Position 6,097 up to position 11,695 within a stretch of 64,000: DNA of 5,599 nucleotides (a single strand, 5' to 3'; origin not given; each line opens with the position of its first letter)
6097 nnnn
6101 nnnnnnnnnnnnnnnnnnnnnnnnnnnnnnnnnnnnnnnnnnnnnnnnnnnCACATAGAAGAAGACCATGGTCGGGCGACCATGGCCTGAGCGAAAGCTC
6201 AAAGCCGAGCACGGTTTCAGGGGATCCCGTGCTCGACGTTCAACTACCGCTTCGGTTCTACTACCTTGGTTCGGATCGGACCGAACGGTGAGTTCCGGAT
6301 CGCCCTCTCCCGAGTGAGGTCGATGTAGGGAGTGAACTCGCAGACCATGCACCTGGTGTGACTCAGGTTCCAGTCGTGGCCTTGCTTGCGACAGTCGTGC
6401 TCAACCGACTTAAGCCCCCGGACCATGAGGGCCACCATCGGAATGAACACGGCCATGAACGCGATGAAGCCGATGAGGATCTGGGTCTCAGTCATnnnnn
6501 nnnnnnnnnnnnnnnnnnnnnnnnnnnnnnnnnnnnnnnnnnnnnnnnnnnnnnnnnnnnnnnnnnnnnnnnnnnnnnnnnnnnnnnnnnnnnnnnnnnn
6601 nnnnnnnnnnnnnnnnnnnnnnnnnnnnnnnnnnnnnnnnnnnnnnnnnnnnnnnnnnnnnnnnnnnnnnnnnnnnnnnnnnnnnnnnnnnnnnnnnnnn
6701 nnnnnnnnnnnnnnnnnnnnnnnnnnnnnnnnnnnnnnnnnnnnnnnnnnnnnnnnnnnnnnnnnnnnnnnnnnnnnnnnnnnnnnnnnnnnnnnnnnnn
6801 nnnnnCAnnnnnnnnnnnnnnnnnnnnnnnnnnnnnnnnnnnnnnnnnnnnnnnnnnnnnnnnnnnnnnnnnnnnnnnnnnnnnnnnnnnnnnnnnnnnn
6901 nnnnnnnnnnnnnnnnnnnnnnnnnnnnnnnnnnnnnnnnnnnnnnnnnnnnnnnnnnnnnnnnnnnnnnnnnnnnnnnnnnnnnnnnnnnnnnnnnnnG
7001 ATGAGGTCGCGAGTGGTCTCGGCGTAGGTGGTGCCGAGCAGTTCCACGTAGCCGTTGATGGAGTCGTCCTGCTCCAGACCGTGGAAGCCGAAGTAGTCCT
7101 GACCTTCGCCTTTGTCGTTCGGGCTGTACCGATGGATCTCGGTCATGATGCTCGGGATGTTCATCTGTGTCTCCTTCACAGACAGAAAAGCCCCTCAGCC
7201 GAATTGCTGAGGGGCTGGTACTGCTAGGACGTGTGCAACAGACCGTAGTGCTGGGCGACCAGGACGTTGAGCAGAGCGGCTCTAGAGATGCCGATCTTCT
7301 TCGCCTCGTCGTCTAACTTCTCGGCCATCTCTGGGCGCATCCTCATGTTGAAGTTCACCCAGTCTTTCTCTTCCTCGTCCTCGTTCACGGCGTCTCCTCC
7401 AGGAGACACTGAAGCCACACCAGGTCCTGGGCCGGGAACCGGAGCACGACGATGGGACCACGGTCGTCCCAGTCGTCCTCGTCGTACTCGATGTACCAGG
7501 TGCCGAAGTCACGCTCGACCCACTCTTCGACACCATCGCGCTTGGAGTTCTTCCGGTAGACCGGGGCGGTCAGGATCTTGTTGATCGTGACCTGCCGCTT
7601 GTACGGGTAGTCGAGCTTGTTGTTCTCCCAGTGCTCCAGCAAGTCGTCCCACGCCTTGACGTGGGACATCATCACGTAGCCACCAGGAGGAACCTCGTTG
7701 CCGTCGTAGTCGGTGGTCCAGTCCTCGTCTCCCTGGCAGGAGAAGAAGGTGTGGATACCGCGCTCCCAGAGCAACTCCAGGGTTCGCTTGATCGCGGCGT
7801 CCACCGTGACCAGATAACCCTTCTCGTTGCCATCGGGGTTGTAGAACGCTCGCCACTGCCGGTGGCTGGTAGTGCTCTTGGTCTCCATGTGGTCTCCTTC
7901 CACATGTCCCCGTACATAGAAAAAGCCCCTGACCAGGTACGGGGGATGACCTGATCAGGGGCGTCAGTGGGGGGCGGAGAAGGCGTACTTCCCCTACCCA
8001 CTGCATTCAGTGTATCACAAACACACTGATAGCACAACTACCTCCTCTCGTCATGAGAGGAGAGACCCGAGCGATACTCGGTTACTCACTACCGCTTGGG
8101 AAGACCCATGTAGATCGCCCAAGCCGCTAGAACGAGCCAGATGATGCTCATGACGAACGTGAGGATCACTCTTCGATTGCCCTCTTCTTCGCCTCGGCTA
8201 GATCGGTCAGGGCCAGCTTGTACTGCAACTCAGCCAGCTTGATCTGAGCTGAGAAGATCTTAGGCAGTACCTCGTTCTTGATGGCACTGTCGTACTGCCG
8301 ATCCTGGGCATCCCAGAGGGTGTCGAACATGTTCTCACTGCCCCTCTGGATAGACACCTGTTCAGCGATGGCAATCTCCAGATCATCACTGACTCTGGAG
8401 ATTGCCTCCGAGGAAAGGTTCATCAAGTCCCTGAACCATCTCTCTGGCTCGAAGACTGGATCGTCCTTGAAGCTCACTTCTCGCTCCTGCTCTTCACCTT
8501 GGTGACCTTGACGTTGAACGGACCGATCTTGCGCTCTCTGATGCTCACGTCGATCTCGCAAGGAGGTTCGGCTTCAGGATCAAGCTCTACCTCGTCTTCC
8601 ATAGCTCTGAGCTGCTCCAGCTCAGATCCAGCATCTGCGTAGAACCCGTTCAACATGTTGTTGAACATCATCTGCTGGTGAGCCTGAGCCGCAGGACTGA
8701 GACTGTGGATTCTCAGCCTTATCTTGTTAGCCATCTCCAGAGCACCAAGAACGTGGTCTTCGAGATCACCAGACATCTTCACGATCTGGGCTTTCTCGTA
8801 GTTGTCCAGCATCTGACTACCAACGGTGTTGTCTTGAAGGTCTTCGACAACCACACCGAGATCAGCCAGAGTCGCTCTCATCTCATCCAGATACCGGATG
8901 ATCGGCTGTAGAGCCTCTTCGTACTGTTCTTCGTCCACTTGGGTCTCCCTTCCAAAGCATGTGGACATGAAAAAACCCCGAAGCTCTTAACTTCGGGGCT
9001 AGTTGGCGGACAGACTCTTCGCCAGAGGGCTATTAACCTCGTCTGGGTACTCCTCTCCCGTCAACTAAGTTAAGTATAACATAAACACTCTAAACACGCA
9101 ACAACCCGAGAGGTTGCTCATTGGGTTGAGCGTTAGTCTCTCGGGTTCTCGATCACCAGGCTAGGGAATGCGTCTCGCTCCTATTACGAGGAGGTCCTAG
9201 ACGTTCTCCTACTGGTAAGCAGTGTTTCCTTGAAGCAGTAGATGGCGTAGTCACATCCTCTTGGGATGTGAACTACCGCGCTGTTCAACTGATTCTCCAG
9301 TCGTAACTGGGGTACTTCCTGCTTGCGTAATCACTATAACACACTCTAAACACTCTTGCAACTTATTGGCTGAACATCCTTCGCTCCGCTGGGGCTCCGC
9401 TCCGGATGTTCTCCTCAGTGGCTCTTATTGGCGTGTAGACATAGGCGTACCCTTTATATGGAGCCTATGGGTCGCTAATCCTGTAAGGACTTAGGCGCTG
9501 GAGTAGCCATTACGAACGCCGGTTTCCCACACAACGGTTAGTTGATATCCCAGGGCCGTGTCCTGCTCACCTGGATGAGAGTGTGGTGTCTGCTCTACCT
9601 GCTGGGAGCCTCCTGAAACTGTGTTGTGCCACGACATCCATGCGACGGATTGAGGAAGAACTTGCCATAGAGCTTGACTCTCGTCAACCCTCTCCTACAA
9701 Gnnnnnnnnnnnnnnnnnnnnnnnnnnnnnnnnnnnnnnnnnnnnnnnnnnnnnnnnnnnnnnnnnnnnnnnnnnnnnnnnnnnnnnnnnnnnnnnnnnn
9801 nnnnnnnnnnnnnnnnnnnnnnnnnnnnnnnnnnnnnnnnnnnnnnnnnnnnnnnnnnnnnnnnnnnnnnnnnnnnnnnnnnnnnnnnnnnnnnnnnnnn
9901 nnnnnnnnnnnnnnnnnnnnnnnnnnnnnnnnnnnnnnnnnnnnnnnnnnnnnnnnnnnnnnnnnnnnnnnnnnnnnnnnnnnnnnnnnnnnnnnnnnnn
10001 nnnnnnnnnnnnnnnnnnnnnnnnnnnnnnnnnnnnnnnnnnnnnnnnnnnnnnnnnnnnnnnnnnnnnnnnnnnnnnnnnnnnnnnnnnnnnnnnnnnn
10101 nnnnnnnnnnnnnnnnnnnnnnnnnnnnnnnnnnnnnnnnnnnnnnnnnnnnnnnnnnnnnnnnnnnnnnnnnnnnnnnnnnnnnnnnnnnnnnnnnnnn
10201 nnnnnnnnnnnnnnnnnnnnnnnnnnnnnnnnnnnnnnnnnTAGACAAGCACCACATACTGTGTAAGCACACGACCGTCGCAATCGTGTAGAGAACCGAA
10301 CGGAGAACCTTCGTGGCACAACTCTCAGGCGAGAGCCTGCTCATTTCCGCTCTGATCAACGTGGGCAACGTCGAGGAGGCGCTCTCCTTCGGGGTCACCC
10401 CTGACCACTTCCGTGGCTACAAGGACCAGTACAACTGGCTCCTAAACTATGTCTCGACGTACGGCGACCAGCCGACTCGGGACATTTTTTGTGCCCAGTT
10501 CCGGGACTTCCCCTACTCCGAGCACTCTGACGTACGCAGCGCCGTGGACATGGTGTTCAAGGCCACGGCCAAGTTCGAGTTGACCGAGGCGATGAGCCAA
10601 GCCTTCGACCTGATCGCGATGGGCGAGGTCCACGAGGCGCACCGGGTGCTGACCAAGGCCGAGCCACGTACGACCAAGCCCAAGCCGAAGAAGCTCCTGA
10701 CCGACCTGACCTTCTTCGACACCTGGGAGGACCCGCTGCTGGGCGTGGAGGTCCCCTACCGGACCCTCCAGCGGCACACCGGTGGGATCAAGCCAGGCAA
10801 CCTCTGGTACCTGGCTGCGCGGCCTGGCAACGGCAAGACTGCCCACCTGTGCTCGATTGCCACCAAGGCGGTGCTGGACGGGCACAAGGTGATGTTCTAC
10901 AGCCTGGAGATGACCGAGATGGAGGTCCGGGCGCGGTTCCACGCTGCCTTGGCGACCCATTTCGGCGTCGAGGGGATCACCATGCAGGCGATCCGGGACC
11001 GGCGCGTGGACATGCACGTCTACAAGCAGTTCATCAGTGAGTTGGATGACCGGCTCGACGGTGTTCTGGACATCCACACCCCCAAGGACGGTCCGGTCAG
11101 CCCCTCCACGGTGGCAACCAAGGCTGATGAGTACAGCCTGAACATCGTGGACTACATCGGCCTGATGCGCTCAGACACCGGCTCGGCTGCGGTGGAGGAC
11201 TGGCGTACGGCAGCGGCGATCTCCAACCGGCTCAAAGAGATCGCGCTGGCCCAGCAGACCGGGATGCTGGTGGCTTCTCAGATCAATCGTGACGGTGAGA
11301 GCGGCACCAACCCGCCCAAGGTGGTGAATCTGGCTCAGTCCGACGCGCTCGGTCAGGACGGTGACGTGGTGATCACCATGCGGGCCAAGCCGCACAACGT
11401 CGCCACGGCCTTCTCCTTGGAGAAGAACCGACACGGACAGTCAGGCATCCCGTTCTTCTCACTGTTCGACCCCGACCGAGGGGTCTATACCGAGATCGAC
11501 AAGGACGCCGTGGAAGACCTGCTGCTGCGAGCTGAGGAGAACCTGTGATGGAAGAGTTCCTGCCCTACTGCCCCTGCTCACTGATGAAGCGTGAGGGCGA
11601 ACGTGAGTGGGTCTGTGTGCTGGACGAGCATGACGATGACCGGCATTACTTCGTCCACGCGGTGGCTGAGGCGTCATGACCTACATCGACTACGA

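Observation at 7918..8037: Conserved promoter-leader-terminator cassette (twin copy at 2791..2903) inside the leftward arm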

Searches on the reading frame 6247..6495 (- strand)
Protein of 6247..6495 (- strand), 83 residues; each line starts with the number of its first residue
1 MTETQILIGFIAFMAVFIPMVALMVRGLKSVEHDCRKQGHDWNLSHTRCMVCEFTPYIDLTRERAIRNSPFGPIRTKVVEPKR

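Call 60: search_protein_families(library=pfam, proteins=[window:6247-6495:-], max_evalue=0.1)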
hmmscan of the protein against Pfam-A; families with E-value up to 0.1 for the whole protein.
window:6247-6495:- (83 aa): 1 family
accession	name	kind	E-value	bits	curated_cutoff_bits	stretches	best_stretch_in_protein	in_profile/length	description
PF22571.1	LiaI-LiaF-TM_PspC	-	0.012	15.8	27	1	4-30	79-105/142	PspC transmembrane region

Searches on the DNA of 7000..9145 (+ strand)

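Call 4: search_dna_similar(query=window:7000-9000:+, collection=phages, mode=near, max_rows=30)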
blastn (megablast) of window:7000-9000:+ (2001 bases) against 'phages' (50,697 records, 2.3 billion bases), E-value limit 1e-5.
No match.

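Call 50: search_dna_similar(query=window:8965-9145:-, collection=phages, mode=distant, max_evalue=10, max_rows=15)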
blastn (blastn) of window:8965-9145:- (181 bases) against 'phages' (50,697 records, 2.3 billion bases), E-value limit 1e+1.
Records with a match: 16; places in all: 20; records where one place covers at least 80% of the query: 0.
Best place of each record, by identity: >=99% 9; 90-95% 3; 80-90% 4.
By first word of the organism name: Bacillus 6; Staphylococcus 5; Lactococcus 3; uncultured 1; Bacteroides 1.
By host as written in the record: Mammaliicoccus vitulinus C5817 3; Bacillus megaterium 2; Lactococcus lactis 2; Bacillus licheniformis KKP_3373 2; Bacillus licheniformis KKP_3876 2; - 1; Bacteroides ovatus LG1 1; Lactococcus lactis subsp. cremoris SMQ-1420 1; and 2 more.
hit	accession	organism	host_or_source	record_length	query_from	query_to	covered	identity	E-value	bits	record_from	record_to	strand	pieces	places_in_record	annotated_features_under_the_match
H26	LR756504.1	uncultured phage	metagenomic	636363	149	176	15%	89.3%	2e+0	38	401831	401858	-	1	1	record has no annotation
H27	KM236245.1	Bacillus phage Mater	Bacillus megaterium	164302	53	81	16%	86.2%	7e+0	36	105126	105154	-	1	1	none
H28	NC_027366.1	Bacillus phage Mater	Bacillus megaterium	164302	53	81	16%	86.2%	7e+0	36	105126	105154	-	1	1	none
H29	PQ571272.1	Bacteroides phage BO1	Bacteroides ovatus LG1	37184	91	117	15%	88.9%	7e+0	37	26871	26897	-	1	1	DNA helicase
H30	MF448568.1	Lactococcus phage 79201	Lactococcus lactis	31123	53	76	13%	91.7%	7e+0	36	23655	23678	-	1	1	none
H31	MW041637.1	Lactococcus phage GP13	Lactococcus lactis subsp. cremoris ...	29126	53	76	13%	91.7%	7e+0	36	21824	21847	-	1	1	none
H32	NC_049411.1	Lactococcus phage 79201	Lactococcus lactis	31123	53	76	13%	91.7%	7e+0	36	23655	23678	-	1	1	none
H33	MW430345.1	Staphylococcus phage ZCSS1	Staphylococcus sciuri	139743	62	80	10%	100.0%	7e+0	36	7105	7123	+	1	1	none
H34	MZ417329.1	Staphylococcus phage PG-2021_31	Mammaliicoccus vitulinus C5817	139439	62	80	10%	100.0%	7e+0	36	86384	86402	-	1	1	record has no annotation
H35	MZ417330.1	Staphylococcus phage PG-2021_33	Mammaliicoccus vitulinus C5817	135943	62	80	10%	100.0%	7e+0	36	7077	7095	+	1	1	record has no annotation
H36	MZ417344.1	Staphylococcus phage PG-2021_76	Mammaliicoccus vitulinus C5817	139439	62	80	10%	100.0%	7e+0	36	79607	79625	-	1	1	record has no annotation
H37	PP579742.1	Bacillus phage KKP_4047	Bacillus licheniformis KKP_3373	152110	62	80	10%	100.0%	7e+0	36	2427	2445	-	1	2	none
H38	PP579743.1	Bacillus phage KKP_4048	Bacillus licheniformis KKP_3373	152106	62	80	10%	100.0%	7e+0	36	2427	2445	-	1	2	none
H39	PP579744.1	Bacillus phage KKP_4049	Bacillus licheniformis KKP_3876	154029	62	80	10%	100.0%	7e+0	36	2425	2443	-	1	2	none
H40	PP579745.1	Bacillus phage KKP_4050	Bacillus licheniformis KKP_3876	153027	62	80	10%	100.0%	7e+0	36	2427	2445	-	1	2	none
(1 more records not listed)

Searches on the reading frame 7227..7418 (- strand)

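Call 60: search_protein_families(library=pfam, proteins=[window:7227-7418:-], max_evalue=0.1)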
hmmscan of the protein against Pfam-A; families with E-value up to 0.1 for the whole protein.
window:7227-7418:- (64 aa): 2 families
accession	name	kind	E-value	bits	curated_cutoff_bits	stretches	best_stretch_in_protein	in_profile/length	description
PF01402.27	RHH_1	-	0.024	15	20.5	1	29-58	8-37/39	Ribbon-helix-helix protein, copG family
PF12651.13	RHH_3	-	0.042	14.3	21.6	1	23-50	5-32/44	Ribbon-helix-helix domain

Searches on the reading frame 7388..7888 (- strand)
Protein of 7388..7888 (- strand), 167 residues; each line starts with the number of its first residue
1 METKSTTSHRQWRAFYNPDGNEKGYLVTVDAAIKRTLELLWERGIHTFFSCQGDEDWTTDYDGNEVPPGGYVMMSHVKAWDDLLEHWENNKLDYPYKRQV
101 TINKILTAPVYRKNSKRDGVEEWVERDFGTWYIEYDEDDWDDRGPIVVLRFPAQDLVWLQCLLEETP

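Call 15: search_protein_families(library=phrogs, proteins=[window:7388-7888:-], max_evalue=0.01)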
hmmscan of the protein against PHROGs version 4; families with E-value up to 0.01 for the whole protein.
window:7388-7888:- (167 aa): 1 family
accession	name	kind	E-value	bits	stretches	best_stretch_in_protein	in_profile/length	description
phrog_6638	-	unknown function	0.0011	20.2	1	27-56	14-43/103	-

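Call 16: search_protein_families(library=pfam, proteins=[window:7388-7888:-], max_evalue=0.01)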
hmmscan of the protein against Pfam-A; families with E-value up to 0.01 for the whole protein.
window:7388-7888:- (167 aa): 0 families

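Call 18: find_related_loci(query=window:7388-7888:-, collection=viral_contigs, flank=6000)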
Query window:7388-7888:- (167 aa) in viral_contigs; peptide patterns used: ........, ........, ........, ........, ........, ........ (x = any residue, [..] = any of these).
3 stretches matched a pattern, but none encodes a relative of the query by tblastn (E <= 1e-3).

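Call 19: find_homologous_proteins(query=window:7388-7888:-, max_evalue=0.001)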
Query window:7388-7888:- (167 aa): 1 proteins with E <= 0.001 among 9 candidates.
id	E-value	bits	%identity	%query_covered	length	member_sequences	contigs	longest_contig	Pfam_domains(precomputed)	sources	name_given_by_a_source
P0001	1.9e-114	398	100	100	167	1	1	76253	-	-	-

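Call 21: find_encoding_contigs(protein=P0001, flank=10000, max_places=5)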
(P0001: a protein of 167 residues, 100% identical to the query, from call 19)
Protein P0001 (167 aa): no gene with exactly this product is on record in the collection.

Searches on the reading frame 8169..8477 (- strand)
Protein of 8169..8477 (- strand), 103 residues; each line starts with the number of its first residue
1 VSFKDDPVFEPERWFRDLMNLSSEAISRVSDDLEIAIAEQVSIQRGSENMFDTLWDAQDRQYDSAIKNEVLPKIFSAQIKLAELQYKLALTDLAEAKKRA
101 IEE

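Call 60: search_protein_families(library=pfam, proteins=[window:8169-8477:-], max_evalue=0.1)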
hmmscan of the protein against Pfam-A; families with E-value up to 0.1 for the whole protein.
window:8169-8477:- (103 aa): 1 family
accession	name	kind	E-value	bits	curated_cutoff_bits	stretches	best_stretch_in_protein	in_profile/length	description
PF20512.3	PMI_typeI_hel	-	0.088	13.8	23.4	0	14-50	29-61/88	Phosphomannose isomerase type I, helical insertion domain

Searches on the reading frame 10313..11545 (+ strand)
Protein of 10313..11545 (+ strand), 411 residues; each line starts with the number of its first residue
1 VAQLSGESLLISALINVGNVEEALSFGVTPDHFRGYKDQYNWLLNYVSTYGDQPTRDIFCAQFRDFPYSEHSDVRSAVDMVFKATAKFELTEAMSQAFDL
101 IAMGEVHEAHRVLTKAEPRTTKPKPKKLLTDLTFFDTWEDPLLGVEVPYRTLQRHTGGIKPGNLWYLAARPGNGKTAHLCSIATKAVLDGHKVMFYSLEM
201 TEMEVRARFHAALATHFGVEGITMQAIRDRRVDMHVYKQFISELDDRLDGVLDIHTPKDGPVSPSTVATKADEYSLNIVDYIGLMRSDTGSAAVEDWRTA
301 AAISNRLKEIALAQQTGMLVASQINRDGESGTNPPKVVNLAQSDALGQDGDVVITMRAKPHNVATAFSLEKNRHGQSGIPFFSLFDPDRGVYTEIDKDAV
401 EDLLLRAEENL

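Call 24: find_related_loci(query=window:10313-11545:+, collection=viral_contigs, flank=10000)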
Query window:10313-11545:+ (411 aa) in viral_contigs; peptide patterns used: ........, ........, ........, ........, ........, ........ (x = any residue, [..] = any of these).
90 stretches matched a pattern; 72 encode a relative of the query (tblastn E <= 1e-3); 72 distinct loci.
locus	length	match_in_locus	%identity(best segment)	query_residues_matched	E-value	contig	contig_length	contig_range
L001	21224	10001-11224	72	1-408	0e+0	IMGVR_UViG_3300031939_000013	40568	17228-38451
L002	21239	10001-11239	61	1-409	4e-169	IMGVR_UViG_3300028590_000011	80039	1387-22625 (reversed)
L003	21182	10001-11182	36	7-404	9e-57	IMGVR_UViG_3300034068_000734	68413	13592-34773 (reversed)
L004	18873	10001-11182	36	7-404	2e-53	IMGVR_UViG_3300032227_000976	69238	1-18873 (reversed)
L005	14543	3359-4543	32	5-410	7e-53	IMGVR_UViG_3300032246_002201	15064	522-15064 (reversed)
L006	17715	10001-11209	33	1-403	3e-69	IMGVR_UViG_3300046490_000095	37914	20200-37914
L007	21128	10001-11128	31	2-388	1e-31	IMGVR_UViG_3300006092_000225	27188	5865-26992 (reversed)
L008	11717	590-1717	31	2-388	1e-31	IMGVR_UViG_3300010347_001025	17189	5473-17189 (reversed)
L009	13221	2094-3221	29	2-388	2e-31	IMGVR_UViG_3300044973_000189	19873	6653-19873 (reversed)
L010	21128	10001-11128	29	2-388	2e-31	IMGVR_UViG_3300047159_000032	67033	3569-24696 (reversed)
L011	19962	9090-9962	29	99-397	8e-19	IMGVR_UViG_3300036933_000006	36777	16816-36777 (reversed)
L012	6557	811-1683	29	99-397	7e-19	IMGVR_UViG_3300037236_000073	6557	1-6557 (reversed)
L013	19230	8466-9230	29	144-397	9e-17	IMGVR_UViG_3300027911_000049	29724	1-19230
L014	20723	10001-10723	29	142-378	6e-15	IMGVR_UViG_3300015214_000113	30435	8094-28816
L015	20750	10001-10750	25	132-378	7e-14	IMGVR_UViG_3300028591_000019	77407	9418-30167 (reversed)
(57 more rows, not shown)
